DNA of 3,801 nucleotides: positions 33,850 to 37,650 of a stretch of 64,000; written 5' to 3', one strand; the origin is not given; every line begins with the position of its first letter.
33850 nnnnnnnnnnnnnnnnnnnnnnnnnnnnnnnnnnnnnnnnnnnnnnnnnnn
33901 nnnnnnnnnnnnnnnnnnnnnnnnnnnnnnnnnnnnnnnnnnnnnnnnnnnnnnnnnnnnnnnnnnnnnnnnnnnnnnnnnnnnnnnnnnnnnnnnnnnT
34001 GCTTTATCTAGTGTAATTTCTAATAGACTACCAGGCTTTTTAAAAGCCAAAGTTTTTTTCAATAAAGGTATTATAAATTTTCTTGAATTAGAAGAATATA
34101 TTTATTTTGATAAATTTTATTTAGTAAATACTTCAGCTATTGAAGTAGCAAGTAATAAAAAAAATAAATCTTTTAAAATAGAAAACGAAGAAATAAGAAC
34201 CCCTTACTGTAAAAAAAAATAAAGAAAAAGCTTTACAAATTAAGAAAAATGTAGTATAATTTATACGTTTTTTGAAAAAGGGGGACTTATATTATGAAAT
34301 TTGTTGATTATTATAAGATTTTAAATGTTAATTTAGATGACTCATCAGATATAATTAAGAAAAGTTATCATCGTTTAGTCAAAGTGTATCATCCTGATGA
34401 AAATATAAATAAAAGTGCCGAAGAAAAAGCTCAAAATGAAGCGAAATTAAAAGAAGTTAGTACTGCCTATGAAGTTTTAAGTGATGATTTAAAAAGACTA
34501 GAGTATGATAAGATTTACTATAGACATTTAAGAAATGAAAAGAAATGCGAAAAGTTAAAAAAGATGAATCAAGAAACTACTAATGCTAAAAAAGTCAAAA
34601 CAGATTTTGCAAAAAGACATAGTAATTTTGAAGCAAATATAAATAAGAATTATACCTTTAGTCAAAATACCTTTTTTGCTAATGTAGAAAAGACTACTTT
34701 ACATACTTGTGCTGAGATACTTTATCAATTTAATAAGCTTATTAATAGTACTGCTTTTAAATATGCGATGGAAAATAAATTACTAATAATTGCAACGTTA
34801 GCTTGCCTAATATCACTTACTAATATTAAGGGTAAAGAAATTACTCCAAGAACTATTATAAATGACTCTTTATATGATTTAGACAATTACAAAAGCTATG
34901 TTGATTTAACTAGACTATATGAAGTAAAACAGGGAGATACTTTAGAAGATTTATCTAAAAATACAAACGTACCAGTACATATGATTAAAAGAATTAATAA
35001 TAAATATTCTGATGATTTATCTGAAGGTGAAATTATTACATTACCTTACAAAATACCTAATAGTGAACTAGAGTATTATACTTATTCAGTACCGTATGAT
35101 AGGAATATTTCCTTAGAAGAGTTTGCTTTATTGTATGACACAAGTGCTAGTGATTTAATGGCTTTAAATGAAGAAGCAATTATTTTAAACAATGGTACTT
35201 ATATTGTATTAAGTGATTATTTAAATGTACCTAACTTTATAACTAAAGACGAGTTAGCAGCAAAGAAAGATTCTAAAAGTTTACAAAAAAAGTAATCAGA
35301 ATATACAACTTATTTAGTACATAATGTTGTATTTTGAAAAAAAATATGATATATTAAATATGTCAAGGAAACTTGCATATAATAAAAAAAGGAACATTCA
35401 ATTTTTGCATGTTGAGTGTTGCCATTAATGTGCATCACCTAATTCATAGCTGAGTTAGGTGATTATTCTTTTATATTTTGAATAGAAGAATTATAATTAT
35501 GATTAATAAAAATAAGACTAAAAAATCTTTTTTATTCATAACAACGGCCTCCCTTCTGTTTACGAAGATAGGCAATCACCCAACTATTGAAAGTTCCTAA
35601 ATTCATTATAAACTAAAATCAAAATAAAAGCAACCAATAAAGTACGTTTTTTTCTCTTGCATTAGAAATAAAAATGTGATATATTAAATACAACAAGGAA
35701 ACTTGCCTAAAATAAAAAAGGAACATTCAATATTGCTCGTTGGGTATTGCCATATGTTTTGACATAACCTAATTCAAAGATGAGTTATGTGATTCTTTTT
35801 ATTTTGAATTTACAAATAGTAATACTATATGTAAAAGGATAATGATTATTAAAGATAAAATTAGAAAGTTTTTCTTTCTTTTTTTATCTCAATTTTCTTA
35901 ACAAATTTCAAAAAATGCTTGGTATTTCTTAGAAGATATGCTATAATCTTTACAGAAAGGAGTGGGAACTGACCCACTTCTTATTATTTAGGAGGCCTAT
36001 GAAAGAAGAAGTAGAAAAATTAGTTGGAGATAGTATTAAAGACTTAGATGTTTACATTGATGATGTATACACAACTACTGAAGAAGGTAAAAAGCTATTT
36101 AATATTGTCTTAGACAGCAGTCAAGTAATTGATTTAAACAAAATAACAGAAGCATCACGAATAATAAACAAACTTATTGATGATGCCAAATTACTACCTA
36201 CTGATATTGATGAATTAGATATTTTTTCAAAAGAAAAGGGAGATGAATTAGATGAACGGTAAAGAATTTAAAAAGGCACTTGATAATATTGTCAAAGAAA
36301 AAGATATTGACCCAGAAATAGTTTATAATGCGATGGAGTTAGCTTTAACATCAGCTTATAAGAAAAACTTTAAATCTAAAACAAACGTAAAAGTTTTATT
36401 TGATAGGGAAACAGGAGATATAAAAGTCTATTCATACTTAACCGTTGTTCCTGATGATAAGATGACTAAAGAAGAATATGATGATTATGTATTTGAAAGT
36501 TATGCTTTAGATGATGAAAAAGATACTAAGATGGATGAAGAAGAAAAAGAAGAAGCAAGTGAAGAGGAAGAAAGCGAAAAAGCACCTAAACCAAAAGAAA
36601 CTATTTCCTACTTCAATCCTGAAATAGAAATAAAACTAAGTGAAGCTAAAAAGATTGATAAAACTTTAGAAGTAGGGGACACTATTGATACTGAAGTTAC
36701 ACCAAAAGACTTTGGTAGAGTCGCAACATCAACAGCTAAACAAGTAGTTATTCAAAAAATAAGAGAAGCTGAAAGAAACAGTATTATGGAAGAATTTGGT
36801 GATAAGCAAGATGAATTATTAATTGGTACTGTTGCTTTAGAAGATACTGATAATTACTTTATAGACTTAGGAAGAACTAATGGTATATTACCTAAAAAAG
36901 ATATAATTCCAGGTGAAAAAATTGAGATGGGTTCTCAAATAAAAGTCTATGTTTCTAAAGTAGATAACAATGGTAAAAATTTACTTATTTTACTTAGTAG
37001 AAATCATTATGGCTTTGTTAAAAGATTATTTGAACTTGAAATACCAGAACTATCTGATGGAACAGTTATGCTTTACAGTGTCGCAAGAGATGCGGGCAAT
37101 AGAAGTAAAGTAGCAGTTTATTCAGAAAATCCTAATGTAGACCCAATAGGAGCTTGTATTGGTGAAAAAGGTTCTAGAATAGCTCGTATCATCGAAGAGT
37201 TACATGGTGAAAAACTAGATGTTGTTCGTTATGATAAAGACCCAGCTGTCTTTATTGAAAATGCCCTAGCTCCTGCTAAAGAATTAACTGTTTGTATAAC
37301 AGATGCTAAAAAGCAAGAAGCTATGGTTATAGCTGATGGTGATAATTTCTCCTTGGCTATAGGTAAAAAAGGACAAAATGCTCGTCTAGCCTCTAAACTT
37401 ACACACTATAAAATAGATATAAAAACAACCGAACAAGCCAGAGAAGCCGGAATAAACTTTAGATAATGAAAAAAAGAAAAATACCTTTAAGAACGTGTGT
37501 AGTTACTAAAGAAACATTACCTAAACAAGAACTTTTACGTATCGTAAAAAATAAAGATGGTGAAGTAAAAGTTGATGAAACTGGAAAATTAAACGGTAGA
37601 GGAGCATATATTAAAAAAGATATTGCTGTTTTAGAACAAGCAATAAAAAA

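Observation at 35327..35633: Unannotated type I toxin-antitoxin-like module: 22-aa hydrophobic peptide gene convergent with a ~118-nt sRNA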

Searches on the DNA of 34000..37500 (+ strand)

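Call 4: search_rna_families(source=window, start=34000, end=37500, threshold=evalue, max_evalue=10, show_alignments=3)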
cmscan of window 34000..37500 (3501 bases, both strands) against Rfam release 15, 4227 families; matches with E-value up to 10: 5.
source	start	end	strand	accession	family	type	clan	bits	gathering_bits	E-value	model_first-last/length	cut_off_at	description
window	36091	36146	+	RF01784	bablM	Gene; sRNA;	-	24.3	38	4.7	1-70/70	no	bablM sRNA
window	34029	34074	+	RF00032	Histone3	Cis-reg;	-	20.9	34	0.02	1-46/46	no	Histone 3' UTR stem-loop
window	34222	34273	+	RF02427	SpF10_sRNA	Gene; sRNA;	-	18.3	60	6.5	1-57/57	no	Streptococcus sRNA SpF10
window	34477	34511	+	RF00276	SNORD52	Gene; snRNA; snoRNA; CD-box;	CL00063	17.7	45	2.9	1-67/67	no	Small nucleolar RNA SNORD52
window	36172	36239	+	RF00273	SNORD59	Gene; snRNA; snoRNA; CD-box;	CL00065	17.6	45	6.8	1-73/73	no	Small nucleolar RNA SNORD59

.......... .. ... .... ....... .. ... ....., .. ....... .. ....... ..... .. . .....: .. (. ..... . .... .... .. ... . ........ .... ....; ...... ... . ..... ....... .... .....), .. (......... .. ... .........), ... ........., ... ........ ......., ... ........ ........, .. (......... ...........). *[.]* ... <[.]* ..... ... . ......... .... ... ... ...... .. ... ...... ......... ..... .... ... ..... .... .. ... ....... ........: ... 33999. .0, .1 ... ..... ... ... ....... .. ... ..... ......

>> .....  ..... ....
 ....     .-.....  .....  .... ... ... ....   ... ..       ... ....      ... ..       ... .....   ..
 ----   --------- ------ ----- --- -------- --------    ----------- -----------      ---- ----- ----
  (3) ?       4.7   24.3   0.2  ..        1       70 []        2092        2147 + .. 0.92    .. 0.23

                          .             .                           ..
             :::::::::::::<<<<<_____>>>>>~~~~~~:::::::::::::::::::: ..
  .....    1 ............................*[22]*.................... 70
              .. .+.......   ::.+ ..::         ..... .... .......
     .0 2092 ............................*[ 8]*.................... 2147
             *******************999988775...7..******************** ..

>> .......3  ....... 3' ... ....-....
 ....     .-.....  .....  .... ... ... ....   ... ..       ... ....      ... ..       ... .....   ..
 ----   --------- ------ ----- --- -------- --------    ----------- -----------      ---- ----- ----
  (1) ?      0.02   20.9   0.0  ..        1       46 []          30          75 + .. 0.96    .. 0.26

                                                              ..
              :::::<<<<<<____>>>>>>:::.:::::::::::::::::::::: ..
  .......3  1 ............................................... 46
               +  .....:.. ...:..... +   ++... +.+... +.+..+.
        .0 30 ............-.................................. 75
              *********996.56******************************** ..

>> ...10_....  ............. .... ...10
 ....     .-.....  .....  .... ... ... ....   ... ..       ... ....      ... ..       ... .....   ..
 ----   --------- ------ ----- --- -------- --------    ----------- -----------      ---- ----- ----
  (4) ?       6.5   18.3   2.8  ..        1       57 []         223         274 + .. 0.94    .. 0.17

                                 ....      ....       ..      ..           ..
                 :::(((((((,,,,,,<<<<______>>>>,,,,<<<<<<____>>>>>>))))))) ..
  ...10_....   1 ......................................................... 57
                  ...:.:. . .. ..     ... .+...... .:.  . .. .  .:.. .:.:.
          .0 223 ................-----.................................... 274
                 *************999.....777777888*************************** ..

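Call 59: search_dna_similar(query=window:35320-35640:+, collection=phages, mode=distant, max_evalue=0.001)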
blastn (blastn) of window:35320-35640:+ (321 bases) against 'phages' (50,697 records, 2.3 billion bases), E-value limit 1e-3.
No match.

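Call 60: search_dna_similar(query=window:35320-35640:+, collection=plasmids, mode=distant, max_evalue=0.001)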
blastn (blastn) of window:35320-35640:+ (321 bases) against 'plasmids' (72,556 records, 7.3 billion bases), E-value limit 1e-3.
No match.

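Call 65: build_rna_model(alignment_id=A2, structure=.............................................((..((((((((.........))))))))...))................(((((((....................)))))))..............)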
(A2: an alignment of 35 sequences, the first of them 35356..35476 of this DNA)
Model R1 built from alignment A2 (35 sequences, 143 columns); structure: as given.
model positions 118; base pairs 17; branch points 1; effective number of sequences 2.61; information 0.59 bits per position. Calibrated on 0.2 Mb of random sequence (short: E-values are rough).
structure used (alignment columns):
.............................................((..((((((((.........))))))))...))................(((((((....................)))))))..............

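Call 66: search_with_rna_model(model_id=R1, source=window, max_evalue=1, show_alignments=2)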
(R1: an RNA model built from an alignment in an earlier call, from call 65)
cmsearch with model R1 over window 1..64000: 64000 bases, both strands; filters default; matches with E-value up to 1: 4.
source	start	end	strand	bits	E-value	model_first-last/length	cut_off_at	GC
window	35356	35472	+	115.8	3.6e-18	1-118/118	no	0.3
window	35686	35802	+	98.5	4.3e-15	1-118/118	no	0.29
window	35425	35502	-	24.3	0.067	1-118/118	no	0.24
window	13273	13376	-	21.4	0.22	1-118/118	no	0.24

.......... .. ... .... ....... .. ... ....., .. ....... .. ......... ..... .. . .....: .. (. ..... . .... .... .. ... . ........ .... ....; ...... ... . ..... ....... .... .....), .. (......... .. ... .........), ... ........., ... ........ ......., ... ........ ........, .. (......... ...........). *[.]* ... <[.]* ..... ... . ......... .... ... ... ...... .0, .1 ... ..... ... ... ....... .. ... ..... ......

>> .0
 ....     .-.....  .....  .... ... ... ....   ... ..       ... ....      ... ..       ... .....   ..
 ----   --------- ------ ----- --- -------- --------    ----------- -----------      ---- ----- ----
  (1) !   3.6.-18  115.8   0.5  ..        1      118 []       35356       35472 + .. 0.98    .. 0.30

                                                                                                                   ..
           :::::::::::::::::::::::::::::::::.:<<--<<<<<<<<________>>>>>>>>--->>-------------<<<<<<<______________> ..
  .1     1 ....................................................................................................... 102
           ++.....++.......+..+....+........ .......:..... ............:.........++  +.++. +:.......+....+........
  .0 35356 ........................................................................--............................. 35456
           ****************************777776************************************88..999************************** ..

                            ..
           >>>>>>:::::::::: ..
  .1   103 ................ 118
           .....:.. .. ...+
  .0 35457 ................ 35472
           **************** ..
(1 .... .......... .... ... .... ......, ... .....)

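Call 67: search_with_rna_model(model_id=R1, sources=[L120, L121, L122, L123, L124, L125, L126, L127, L128, L129, L130, L131, L132, L133, L134, L135, L136, L137, L138, L139, L140, L141, L142, L143, L144, L145, L146, L147, L148, L149, L150, L151, L152, L153, L154, L155, L156, L157, L158, L159, L160, L161, L162, L163, L164, L165, L166, L167, L168, L169, L170, L171, L172, L173, L174, L175, L176], max_evalue=0.01)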
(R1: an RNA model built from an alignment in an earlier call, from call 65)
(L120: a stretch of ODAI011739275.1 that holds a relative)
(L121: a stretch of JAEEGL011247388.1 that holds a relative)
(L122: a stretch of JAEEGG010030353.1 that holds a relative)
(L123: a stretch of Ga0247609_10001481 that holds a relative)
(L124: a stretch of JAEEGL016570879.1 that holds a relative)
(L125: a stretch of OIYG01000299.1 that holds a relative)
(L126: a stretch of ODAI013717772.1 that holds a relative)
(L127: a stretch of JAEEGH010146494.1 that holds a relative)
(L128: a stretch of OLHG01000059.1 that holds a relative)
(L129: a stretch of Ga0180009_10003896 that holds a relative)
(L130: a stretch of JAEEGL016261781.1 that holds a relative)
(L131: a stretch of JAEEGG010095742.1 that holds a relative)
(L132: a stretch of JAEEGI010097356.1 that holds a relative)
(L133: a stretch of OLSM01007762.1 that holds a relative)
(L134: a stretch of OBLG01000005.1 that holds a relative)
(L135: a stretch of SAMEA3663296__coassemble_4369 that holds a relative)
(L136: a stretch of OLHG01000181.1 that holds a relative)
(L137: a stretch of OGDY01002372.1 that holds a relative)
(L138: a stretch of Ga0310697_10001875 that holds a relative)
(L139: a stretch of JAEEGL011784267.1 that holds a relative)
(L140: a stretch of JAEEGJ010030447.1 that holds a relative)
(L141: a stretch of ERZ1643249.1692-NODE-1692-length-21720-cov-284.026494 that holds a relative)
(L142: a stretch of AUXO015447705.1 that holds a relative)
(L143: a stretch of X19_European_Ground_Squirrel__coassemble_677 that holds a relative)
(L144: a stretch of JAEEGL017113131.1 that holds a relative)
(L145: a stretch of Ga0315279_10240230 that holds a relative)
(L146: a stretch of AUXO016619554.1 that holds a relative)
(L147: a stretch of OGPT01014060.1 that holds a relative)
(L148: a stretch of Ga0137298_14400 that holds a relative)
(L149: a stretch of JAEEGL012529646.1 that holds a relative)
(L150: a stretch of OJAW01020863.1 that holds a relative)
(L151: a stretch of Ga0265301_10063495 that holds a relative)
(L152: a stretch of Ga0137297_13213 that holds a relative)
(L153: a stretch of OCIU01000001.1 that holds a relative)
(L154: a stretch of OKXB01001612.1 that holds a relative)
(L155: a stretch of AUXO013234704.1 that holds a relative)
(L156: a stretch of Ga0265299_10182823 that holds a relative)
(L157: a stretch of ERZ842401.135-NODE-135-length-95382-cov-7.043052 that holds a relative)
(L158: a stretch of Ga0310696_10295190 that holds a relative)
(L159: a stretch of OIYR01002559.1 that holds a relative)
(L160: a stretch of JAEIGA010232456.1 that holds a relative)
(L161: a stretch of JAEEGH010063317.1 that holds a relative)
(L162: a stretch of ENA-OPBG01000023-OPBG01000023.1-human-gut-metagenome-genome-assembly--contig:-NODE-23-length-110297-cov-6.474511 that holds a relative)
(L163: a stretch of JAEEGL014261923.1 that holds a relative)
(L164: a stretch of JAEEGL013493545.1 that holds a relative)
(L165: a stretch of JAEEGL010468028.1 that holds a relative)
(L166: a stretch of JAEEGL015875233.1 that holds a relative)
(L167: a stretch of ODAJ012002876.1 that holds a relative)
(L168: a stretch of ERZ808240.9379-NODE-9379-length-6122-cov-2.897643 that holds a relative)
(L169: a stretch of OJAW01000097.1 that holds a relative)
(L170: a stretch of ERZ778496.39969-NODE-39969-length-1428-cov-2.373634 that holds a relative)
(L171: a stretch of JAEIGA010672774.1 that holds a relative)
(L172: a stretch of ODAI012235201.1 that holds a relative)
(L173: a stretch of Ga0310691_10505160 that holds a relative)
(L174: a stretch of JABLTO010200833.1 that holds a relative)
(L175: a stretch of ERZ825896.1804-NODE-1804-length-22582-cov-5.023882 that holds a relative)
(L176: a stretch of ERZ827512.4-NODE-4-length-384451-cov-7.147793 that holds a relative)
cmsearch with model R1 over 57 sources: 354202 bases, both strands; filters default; matches with E-value up to 0.01: 58.
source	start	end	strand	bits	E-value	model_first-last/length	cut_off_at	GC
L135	451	568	+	129.4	7.4e-20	1-118/118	no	0.35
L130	349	466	-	127.7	1.5e-19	1-118/118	no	0.32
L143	4495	4610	-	126.5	2.5e-19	1-118/118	no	0.35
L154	5665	5783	-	126.4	2.6e-19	1-118/118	no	0.29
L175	5173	5291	+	125.6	3.6e-19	1-118/118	no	0.31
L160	2012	2132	+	124.8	4.9e-19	1-118/118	no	0.32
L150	1377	1494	-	124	6.7e-19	1-118/118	no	0.31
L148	813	928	+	123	1e-18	1-118/118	no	0.34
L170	997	1113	-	122.8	1.1e-18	1-118/118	no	0.34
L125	6139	6256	-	121.6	1.8e-18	1-118/118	no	0.31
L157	11033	11153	-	121.5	1.9e-18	1-118/118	no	0.32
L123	14010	14128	-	120.3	3.1e-18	1-118/118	no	0.3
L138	12970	13088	+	120.3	3.1e-18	1-118/118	no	0.3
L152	1959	2077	+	120.2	3.2e-18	1-118/118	no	0.34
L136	137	257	-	119.5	4.3e-18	1-118/118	no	0.28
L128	4790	4906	-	118.3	7e-18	1-118/118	no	0.32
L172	1042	1161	-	116.7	1.4e-17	1-118/118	no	0.34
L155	216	335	-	114.2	3.7e-17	1-118/118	no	0.3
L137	10745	10862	+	112.7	7.1e-17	1-118/118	no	0.35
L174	353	473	-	112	9.2e-17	1-118/118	no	0.31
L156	864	980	+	111.4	1.2e-16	1-118/118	no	0.32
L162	5842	5963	+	111.3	1.3e-16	1-118/118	no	0.3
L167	6878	7000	-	109.1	3.1e-16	1-118/118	no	0.28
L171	47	160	+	109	3.2e-16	1-118/118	no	0.32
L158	1263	1380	+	105.4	1.4e-15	1-118/118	no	0.28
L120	5506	5622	+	104.9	1.7e-15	1-118/118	no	0.32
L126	4066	4183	-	104.1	2.3e-15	1-118/118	no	0.31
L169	5191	5302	-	103.5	3.1e-15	1-118/118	no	0.31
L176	582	697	+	102.7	4.3e-15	1-118/118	no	0.29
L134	12172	12287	-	100.3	1.1e-14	1-118/118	no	0.28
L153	1733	1848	+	100.3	1.1e-14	1-118/118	no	0.28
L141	2223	2349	+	99.9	1.3e-14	1-118/118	no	0.28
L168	2184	2299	+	98.4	2.4e-14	1-118/118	no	0.33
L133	3169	3283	-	97.9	3e-14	1-118/118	no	0.32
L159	7324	7438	+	96.7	4.9e-14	1-118/118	no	0.3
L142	288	401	-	94.1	1.4e-13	1-118/118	no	0.36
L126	3565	3679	-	92.2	3.1e-13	1-118/118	no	0.35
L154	5318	5434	-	85.4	4.9e-12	1-118/118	no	0.29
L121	2223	2337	-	83.8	9.8e-12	1-118/118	no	0.36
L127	111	218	+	78.5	8.5e-11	1-118/118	no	0.3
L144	1253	1362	-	78.2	9.7e-11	1-118/118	no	0.34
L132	3247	3357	-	76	2.4e-10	1-118/118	no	0.33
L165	1994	2104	+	76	2.4e-10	1-118/118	no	0.33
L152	3377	3502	+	65.9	1.5e-08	1-118/118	no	0.24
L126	3030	3148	-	63.5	3.9e-08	1-118/118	no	0.33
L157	9869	9993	-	62.8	5.2e-08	1-118/118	no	0.23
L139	1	76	+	62.4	6.3e-08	47-118/118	5'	0.34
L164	1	79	+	62.3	6.6e-08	45-118/118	5'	0.33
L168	2581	2698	+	58.6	2.9e-07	1-118/118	no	0.33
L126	3276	3393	-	54.9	1.3e-06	1-118/118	no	0.29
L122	3467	3574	-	54.7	1.4e-06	1-118/118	no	0.3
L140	8572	8679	+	54.7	1.4e-06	1-118/118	no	0.3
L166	8937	9044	-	54.7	1.4e-06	1-118/118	no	0.3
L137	10338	10459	+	52.1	4.2e-06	1-118/118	no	0.31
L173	1260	1334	-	51.6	5.2e-06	45-118/118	5'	0.33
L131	1693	1797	+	49.4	1.3e-05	1-118/118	no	0.32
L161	4110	4214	-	48.7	1.7e-05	1-118/118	no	0.33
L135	1119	1210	+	34.1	0.0066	1-118/118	no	0.26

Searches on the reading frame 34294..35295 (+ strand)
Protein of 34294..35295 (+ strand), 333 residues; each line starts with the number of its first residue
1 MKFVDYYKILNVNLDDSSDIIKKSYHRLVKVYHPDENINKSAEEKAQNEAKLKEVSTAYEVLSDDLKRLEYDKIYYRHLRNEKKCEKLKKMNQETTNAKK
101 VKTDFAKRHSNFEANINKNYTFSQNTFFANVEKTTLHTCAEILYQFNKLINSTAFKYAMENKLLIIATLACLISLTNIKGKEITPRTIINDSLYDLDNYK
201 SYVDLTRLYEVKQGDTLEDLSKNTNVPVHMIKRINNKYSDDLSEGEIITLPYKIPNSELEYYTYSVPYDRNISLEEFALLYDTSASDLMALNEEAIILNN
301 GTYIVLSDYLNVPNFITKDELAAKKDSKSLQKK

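Call 10: search_protein_families(library=pfam, proteins=[window:34294-35295:+])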
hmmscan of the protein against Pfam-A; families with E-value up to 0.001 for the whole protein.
window:34294-35295:+ (333 aa): 2 families
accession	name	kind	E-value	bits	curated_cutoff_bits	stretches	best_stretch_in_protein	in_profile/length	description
PF00226.36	DnaJ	-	5.7e-18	65.2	27.8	1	5-72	1-63/63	DnaJ domain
PF01476.26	LysM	-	2.8e-10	40.4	20.9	1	209-251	1-43/43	LysM domain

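Call 14: find_encoding_contigs(protein=window:34294-35295:+, flank=3000, max_places=10)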
Protein window:34294-35295:+ (333 aa): 6 contigs read that carry it; 2 places shown.
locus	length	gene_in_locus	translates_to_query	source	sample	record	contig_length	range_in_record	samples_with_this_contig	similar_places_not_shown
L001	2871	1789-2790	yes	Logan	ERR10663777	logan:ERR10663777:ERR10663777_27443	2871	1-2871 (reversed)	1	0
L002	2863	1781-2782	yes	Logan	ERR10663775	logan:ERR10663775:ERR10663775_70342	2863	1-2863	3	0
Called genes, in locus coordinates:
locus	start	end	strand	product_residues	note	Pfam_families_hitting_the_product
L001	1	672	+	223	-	?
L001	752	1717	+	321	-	PF13412:HTH_24 (weak), PF00149:Metallophos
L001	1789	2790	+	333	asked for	PF00226:DnaJ, PF01476:LysM (weak)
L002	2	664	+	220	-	?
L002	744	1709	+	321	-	PF13412:HTH_24 (weak), PF00149:Metallophos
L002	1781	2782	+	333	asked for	PF00226:DnaJ, PF01476:LysM (weak)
